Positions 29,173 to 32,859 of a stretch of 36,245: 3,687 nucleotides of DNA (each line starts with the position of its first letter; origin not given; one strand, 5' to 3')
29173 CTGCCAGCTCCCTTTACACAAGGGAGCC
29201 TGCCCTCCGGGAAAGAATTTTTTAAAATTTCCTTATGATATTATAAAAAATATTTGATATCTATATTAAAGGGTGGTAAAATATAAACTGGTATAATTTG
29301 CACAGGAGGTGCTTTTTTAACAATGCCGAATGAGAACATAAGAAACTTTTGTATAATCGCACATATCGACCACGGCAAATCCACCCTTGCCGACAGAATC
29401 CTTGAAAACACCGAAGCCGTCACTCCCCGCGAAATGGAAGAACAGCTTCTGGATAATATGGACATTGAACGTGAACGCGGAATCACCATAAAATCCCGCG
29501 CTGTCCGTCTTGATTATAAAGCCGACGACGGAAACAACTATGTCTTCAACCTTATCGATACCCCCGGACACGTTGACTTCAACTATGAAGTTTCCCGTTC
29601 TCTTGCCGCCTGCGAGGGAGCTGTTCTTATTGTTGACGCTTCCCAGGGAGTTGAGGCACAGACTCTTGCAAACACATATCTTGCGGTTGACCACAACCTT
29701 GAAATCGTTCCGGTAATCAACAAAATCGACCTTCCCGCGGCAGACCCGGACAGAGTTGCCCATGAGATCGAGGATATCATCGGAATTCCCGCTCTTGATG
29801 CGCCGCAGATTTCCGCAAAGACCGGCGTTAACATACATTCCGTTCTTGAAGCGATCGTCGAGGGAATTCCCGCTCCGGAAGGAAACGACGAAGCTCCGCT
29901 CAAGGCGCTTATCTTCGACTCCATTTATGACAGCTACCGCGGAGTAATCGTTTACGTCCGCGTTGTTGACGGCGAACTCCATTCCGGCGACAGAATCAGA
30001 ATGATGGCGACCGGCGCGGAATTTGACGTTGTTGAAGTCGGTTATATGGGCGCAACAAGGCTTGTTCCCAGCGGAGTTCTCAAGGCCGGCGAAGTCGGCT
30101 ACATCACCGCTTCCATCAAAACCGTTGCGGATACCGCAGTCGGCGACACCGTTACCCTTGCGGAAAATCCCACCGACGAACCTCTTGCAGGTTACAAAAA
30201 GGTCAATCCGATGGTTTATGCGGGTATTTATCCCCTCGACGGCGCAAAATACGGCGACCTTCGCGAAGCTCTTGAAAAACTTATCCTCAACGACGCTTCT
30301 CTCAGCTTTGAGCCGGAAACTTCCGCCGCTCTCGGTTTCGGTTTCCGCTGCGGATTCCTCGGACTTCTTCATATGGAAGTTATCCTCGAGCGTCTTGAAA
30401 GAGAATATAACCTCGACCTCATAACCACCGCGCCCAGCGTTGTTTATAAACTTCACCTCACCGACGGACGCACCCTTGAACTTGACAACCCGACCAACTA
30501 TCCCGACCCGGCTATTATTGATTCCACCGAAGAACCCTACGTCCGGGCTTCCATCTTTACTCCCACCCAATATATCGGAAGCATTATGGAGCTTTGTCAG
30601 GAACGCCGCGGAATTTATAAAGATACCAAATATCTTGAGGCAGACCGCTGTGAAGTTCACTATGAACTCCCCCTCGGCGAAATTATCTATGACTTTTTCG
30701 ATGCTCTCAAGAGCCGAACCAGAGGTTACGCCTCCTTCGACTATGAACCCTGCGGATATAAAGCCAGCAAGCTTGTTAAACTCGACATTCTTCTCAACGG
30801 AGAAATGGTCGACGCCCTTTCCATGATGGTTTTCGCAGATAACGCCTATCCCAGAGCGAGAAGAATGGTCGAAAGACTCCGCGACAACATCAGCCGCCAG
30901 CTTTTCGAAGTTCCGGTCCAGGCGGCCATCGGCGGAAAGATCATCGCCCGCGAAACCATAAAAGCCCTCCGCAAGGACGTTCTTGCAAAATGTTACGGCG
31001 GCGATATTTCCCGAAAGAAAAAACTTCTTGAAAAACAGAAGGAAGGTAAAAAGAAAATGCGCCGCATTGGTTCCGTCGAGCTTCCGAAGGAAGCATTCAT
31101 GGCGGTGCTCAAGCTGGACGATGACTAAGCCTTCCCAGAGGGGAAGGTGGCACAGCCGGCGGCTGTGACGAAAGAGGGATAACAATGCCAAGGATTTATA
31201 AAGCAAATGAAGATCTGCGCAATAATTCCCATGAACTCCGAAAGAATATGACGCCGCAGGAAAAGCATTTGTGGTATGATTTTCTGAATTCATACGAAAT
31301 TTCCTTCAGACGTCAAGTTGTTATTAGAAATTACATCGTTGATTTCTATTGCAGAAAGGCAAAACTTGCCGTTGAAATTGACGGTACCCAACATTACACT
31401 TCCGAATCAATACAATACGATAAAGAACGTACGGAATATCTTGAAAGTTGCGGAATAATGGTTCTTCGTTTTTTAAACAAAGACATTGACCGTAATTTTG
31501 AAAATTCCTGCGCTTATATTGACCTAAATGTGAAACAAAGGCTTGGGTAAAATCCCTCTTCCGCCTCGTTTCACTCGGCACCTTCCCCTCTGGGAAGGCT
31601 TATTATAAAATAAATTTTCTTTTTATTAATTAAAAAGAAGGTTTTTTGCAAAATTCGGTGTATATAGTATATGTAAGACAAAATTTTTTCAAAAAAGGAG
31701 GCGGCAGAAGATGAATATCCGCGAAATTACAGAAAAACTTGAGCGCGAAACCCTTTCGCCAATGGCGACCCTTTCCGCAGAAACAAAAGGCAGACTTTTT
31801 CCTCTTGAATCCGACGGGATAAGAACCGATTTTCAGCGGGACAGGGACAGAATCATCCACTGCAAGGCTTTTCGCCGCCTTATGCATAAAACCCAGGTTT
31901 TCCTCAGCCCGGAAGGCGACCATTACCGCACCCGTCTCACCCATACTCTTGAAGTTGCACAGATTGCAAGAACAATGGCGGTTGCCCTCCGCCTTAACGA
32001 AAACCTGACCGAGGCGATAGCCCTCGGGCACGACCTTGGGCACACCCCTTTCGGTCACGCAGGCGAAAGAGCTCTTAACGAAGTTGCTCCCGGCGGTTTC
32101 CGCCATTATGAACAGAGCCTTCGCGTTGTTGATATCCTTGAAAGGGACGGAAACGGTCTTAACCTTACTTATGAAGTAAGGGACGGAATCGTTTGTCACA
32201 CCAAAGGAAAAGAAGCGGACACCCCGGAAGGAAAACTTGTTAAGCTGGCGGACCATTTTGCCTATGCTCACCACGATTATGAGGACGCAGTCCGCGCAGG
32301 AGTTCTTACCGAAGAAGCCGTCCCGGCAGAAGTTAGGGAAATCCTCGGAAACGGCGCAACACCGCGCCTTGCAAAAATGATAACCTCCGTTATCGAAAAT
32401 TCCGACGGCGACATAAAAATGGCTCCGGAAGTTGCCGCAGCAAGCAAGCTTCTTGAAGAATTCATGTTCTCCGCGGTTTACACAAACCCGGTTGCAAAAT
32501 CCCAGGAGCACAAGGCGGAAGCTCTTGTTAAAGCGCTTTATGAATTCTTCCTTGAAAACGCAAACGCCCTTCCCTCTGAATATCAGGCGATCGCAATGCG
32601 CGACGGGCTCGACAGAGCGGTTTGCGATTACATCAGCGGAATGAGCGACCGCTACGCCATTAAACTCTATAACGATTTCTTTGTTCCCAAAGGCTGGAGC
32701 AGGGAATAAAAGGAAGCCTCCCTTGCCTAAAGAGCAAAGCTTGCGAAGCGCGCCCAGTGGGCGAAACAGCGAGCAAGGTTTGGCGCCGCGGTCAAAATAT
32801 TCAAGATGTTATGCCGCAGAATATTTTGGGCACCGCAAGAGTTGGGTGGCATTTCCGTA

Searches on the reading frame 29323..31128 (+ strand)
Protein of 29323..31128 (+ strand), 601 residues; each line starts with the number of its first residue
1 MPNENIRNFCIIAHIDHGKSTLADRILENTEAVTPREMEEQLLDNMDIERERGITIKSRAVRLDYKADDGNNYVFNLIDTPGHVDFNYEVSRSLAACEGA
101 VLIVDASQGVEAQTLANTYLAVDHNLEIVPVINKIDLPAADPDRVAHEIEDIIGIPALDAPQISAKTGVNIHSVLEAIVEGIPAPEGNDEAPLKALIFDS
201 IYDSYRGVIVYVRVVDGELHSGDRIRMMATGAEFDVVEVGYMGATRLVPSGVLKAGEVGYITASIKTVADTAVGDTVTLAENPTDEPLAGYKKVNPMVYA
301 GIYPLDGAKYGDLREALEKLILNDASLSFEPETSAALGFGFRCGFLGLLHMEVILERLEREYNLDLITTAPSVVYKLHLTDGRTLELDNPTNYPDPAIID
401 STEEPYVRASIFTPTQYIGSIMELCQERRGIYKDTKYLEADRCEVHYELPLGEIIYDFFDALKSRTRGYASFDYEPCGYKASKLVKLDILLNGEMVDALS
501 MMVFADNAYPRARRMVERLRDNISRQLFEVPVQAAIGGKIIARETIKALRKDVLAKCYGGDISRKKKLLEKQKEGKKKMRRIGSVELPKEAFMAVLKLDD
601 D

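Call 8: search_protein_families(library=pfam, proteins=[window:29323-31128:+])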
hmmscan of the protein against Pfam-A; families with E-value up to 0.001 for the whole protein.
window:29323-31128:+ (601 aa): 7 families
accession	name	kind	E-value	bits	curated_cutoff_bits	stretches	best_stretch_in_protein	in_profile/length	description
PF00009.33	GTP_EFTU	-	5.9e-55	186.2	26.5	1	4-183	1-187/188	Elongation factor Tu GTP binding domain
PF06421.17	LepA_C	-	1.5e-48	163.8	29.7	1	491-597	1-107/107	GTP-binding protein LepA C-terminus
PF00679.30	EFG_C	-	6.7e-22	77.8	27.9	1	403-488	3-87/89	Elongation factor G C-terminus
PF03144.31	GTP_EFTU_D2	-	2.8e-08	34.5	30.3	1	207-278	1-73/73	Elongation factor Tu domain 2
PF22042.2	EF-G_D2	-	5.6e-06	26.8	27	1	192-248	1-55/84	Elongation factor G domain 2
PF14492.12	EFG_III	-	8.6e-05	23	27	1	296-368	4-73/75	Elongation Factor G, domain III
PF01926.29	MMR_HSR1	-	0.00095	19.7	21.9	0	16-134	9-113/113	50S ribosome-binding GTPase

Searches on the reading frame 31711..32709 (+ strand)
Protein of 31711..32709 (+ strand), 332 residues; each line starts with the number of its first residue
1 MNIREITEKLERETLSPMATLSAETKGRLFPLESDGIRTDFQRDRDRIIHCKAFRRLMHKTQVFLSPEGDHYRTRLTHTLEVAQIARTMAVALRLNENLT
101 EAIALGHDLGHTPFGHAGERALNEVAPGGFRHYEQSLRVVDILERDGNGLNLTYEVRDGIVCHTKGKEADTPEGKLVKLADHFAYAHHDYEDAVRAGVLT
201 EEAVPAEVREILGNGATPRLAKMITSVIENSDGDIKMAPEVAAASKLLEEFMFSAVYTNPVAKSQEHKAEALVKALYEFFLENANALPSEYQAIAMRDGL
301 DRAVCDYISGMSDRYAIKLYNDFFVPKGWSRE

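Call 8: search_protein_families(library=pfam, proteins=[window:31711-32709:+])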
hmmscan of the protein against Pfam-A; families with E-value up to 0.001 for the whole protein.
window:31711-32709:+ (332 aa): 2 families
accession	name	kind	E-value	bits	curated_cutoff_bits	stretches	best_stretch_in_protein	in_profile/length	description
PF13286.11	HD_assoc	-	3e-23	82.6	22.2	1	235-321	1-90/91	Phosphohydrolase-associated domain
PF01966.28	HD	-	3.4e-16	60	22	1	75-185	1-115/116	HD domain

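Call 51: find_homologous_proteins(query=window:31711-32709:+, max_evalue=1e-80)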
Query window:31711-32709:+ (332 aa): 7925 proteins with E <= 1e-80 among 8000 candidates; the best 120 are listed.
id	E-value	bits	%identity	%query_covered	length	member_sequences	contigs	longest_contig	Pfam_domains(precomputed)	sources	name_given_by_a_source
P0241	1.8e-208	710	95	100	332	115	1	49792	PF13286.12,PF01966.29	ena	-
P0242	4.8e-207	705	94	100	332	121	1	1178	PF13286.12,PF01966.29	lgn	-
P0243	2.2e-200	683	91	100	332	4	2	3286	PF13286.12,PF01966.29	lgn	-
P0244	1.4e-194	664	90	100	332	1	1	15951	PF13286.12,PF01966.29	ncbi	-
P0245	2.0e-194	663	88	100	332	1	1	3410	PF13286.12,PF01966.29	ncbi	-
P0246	1.0e-191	654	87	100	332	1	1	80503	PF13286.12,PF01966.29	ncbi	-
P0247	1.1e-191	654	88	100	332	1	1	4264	PF13286.12,PF01966.29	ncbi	-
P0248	3.6e-189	646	87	100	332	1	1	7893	PF13286.12,PF01966.29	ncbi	-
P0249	6.8e-187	639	85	100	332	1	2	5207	PF13286.12,PF01966.29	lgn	-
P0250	1.3e-184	631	85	100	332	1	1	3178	PF13286.12,PF01966.29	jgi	-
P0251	9.4e-181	618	83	100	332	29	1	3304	PF13286.12,PF01966.29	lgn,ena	-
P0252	4.7e-178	610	82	100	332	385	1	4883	PF13286.12,PF01966.29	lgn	-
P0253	1.0e-177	608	83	99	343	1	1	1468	PF13286.12,PF01966.29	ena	-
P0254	3.6e-177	607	81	99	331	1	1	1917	PF13286.12,PF01966.29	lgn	-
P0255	2.9e-175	600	81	100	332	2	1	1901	PF13286.12,PF01966.29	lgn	-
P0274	5.5e-159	547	76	100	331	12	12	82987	PF13286.12,PF01966.29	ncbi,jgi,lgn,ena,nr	ncbi:MAG TPA: deoxyguanosinetriphosphate triphosphohydrolase [Oscillospiraceae bacterium]|nr:deoxygu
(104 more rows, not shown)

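Call 52: find_encoding_contigs(protein=P0241, flank=4500, max_places=1)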
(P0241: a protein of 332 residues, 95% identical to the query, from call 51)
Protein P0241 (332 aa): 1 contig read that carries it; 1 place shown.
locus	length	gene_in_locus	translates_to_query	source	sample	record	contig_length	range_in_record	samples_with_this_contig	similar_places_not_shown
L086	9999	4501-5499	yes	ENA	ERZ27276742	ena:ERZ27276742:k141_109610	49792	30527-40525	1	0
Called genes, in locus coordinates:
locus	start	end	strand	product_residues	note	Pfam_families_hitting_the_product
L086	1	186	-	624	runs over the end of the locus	PF22019:GlgB_N, PF02922:CBM_48, PF00128:Alpha-amylase, PF02806:Alpha-amylase_C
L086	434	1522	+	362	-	PF01212:Beta_elim_lyase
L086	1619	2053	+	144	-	PF12773:DZR (faint), PF13240:Zn_Ribbon_1, PF13248:Zn_ribbon_3 (faint), PF14803:Zn_ribbon_Nudix (faint), PF09685:MamF_MmsF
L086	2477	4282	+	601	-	PF00009:GTP_EFTU, PF03144:GTP_EFTU_D2, PF22042:EF-G_D2 (faint), PF00679:EFG_C, PF06421:LepA_C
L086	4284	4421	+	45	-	-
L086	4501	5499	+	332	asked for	PF01966:HD, PF13286:HD_assoc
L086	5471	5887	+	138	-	PF04480:DUF559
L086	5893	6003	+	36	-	-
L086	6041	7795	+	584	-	PF01807:Zn_ribbon_DnaG, PF08275:DNAG_N, PF01751:Toprim, PF13155:Toprim_2, PF13362:Toprim_3 (weak), PF13662:Toprim_4, PF10410:DnaB_bind, PF00772:DnaB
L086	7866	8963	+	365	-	PF03979:Sigma70_r1_1, PF00140:Sigma70_r1_2, PF04542:Sigma70_r2, PF04539:Sigma70_r3, PF04545:Sigma70_r4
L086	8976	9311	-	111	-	PF08955:BofC_C (weak)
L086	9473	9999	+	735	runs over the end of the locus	PF00912:Transgly, PF00905:Transpeptidase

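Call 53: find_encoding_contigs(protein=P0244, flank=4500, max_places=1)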
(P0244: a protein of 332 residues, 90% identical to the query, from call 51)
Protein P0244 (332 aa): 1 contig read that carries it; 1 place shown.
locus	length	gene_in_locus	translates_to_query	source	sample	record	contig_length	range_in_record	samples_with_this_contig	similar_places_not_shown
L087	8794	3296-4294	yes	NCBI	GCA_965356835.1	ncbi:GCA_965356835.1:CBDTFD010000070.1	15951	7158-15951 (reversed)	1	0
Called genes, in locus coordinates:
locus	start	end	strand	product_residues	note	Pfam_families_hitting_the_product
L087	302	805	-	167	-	-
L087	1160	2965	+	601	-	PF00009:GTP_EFTU, PF03144:GTP_EFTU_D2, PF22042:EF-G_D2 (faint), PF00679:EFG_C, PF06421:LepA_C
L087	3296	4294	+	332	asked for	PF01966:HD, PF13286:HD_assoc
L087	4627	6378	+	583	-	PF01807:Zn_ribbon_DnaG, PF08275:DNAG_N, PF01751:Toprim, PF13155:Toprim_2, PF13362:Toprim_3, PF13662:Toprim_4, PF10410:DnaB_bind, PF00772:DnaB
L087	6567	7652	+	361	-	PF03979:Sigma70_r1_1, PF00140:Sigma70_r1_2, PF04542:Sigma70_r2, PF04539:Sigma70_r3, PF04545:Sigma70_r4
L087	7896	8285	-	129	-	-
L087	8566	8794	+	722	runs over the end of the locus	PF00912:Transgly, PF00905:Transpeptidase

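Call 54: find_encoding_contigs(protein=P0246, flank=4500, max_places=1)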
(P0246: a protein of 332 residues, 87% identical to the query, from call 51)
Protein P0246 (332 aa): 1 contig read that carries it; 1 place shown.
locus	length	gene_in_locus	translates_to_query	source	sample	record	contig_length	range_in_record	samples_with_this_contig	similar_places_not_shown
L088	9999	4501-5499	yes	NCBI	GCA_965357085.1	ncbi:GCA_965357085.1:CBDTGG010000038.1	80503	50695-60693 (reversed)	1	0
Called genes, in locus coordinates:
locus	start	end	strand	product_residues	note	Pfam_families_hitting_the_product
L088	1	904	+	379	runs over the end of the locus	PF00155:Aminotran_1_2 (faint), PF01212:Beta_elim_lyase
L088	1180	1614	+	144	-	PF12773:DZR (weak), PF13240:Zn_Ribbon_1, PF13248:Zn_ribbon_3 (weak), PF09685:MamF_MmsF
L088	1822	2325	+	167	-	-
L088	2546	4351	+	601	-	PF00009:GTP_EFTU, PF03144:GTP_EFTU_D2, PF22042:EF-G_D2 (weak), PF00679:EFG_C, PF06421:LepA_C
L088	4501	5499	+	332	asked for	PF01966:HD, PF13286:HD_assoc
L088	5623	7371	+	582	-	PF01807:Zn_ribbon_DnaG, PF08275:DNAG_N, PF01751:Toprim, PF13155:Toprim_2, PF13362:Toprim_3, PF13662:Toprim_4, PF10410:DnaB_bind, PF00772:DnaB (weak)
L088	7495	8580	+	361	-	PF03979:Sigma70_r1_1, PF00140:Sigma70_r1_2, PF04542:Sigma70_r2, PF04539:Sigma70_r3, PF04545:Sigma70_r4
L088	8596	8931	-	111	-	-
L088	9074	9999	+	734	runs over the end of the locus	PF00912:Transgly, PF00905:Transpeptidase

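Call 55: find_encoding_contigs(protein=P0274, flank=4500, max_places=1)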
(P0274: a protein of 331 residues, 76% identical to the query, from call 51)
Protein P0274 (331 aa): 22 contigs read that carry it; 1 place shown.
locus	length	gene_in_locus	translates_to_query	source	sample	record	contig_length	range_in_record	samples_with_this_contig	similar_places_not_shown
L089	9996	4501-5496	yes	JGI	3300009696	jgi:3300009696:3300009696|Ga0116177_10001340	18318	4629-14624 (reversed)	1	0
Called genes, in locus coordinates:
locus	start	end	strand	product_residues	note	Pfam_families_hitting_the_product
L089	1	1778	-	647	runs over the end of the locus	-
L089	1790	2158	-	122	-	-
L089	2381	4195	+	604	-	PF00009:GTP_EFTU, PF22042:EF-G_D2, PF03144:GTP_EFTU_D2, PF00679:EFG_C, PF06421:LepA_C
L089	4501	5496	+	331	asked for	PF01966:HD, PF13286:HD_assoc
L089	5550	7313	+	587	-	PF01807:Zn_ribbon_DnaG, PF08275:DNAG_N, PF01751:Toprim, PF13155:Toprim_2, PF13362:Toprim_3 (weak), PF13662:Toprim_4, PF10410:DnaB_bind (weak)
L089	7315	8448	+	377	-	PF03979:Sigma70_r1_1, PF00140:Sigma70_r1_2, PF04542:Sigma70_r2, PF04539:Sigma70_r3, PF04545:Sigma70_r4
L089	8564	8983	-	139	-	-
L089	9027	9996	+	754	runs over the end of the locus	PF00912:Transgly, PF00905:Transpeptidase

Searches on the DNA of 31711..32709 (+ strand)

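Call 56: search_with_rna_model(model_id=R1, sources=[L086, L087, L088, L089, L083], max_evalue=0.01, filters=off)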
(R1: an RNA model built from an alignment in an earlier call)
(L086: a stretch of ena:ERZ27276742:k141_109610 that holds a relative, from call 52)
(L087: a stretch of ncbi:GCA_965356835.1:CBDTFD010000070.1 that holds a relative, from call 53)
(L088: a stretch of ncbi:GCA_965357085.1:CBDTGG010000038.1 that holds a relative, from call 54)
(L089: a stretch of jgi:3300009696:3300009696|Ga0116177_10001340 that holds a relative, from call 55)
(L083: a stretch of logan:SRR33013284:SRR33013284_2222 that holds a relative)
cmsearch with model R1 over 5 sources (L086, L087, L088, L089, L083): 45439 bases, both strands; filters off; matches with E-value up to 0.01: 13.
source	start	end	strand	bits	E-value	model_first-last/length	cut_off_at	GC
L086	5965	6014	-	56.7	2.8e-15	1-49/49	no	0.6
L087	8425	8474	+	49.8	3.2e-13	1-49/49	no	0.7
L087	8338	8387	+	48.2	9.4e-13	1-49/49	no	0.68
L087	67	130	+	43.3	2.7e-11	1-49/49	no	0.44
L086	2295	2339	-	41.8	7.8e-11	1-49/49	no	0.58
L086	5521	5565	+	41.8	7.8e-11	1-49/49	no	0.58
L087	2988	3048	+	39.3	4.3e-10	1-49/49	no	0.56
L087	3141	3195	-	38.9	5.8e-10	1-49/49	no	0.69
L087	7823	7886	-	29.4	3.9e-07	1-49/49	no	0.59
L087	7678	7738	+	28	1e-06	1-49/49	no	0.51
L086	2246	2293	-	16.6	0.0026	1-49/49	no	0.69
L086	5567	5614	+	16.6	0.0026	1-49/49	no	0.69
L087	28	48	+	15.5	0.0055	3-21/49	no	0.57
